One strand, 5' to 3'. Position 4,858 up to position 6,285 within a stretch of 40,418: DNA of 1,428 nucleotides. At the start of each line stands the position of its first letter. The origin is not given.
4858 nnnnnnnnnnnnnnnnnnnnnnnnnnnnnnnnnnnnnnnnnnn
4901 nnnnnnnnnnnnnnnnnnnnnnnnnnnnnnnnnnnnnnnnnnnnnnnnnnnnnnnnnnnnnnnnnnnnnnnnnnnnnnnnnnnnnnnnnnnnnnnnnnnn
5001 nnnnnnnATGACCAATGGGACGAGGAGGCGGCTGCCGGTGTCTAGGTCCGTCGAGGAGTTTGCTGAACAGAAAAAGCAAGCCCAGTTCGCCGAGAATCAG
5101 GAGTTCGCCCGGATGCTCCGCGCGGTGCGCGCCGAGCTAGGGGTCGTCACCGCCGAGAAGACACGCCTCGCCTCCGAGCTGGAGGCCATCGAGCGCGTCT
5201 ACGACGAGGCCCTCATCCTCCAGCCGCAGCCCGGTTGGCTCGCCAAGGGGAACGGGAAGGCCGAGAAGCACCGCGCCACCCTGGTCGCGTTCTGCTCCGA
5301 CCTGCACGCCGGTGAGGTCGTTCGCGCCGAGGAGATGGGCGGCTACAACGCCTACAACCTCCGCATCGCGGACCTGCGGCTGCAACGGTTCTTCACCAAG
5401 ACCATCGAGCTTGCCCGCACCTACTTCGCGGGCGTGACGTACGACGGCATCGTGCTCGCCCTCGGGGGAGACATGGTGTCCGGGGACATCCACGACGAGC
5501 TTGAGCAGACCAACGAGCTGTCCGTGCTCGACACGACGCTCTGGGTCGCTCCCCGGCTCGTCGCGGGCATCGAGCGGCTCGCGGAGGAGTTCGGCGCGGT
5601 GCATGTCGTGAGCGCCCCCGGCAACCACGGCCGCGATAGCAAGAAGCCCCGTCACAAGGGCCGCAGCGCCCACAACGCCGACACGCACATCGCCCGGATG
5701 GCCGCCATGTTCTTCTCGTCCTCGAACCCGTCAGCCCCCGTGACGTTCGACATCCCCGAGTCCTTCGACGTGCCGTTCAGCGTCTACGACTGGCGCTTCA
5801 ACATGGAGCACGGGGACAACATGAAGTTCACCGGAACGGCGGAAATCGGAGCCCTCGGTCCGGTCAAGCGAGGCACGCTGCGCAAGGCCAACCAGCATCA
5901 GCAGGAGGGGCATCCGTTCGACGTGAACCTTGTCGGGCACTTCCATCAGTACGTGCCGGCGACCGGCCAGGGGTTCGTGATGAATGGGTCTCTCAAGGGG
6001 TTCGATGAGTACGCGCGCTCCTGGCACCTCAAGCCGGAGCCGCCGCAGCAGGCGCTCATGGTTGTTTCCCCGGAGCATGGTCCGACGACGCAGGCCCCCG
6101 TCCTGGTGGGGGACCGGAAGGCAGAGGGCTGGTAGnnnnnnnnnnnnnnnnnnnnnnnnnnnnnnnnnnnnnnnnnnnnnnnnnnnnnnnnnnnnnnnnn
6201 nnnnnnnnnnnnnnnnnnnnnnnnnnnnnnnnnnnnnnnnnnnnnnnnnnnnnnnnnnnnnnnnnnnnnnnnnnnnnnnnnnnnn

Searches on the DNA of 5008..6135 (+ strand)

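Call 39: search_rna_families(sources=[L032], threshold=gathering, show_alignments=5)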
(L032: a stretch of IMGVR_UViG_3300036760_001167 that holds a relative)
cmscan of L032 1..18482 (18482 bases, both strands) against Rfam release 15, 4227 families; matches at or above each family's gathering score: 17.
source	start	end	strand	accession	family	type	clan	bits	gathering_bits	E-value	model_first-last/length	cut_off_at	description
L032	10711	10784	+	RF00005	tRNA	Gene; tRNA;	CL00001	66.3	29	9.2e-13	1-71/71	no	tRNA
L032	10018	10090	+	RF00005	tRNA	Gene; tRNA;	CL00001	60.9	29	3e-11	1-71/71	no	tRNA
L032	9497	9570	+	RF00005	tRNA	Gene; tRNA;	CL00001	59.6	29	6.4e-11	1-71/71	no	tRNA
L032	11018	11090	+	RF00005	tRNA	Gene; tRNA;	CL00001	58.1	29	1.7e-10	1-71/71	no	tRNA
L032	10869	10939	+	RF00005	tRNA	Gene; tRNA;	CL00001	57.5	29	2.5e-10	1-71/71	no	tRNA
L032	9821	9892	+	RF00005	tRNA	Gene; tRNA;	CL00001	57.5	29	2.5e-10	1-71/71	no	tRNA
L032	8955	9028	+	RF00005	tRNA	Gene; tRNA;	CL00001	56.2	29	5.6e-10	1-71/71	no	tRNA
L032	10339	10410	+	RF00005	tRNA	Gene; tRNA;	CL00001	55.3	29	1e-09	1-71/71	no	tRNA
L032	9324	9395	+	RF00005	tRNA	Gene; tRNA;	CL00001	53.7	29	2.7e-09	1-71/71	no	tRNA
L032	9573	9643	+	RF00005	tRNA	Gene; tRNA;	CL00001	53.3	29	3.7e-09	1-71/71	no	tRNA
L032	10172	10244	+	RF00005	tRNA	Gene; tRNA;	CL00001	52.7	29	5.3e-09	1-71/71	no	tRNA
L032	10488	10560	+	RF00005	tRNA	Gene; tRNA;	CL00001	50.2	29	2.6e-08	1-71/71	no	tRNA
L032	9242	9312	+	RF00005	tRNA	Gene; tRNA;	CL00001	49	29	5.6e-08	1-71/71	no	tRNA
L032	10941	11016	+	RF00005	tRNA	Gene; tRNA;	CL00001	45.5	29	5.1e-07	1-71/71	no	tRNA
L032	9397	9469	+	RF00005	tRNA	Gene; tRNA;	CL00001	43.7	29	1.6e-06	1-71/71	no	tRNA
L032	9086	9160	+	RF00005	tRNA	Gene; tRNA;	CL00001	37.9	29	6e-05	1-71/71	no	tRNA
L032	10638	10709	+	RF00005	tRNA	Gene; tRNA;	CL00001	35.8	29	0.00024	1-71/71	no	tRNA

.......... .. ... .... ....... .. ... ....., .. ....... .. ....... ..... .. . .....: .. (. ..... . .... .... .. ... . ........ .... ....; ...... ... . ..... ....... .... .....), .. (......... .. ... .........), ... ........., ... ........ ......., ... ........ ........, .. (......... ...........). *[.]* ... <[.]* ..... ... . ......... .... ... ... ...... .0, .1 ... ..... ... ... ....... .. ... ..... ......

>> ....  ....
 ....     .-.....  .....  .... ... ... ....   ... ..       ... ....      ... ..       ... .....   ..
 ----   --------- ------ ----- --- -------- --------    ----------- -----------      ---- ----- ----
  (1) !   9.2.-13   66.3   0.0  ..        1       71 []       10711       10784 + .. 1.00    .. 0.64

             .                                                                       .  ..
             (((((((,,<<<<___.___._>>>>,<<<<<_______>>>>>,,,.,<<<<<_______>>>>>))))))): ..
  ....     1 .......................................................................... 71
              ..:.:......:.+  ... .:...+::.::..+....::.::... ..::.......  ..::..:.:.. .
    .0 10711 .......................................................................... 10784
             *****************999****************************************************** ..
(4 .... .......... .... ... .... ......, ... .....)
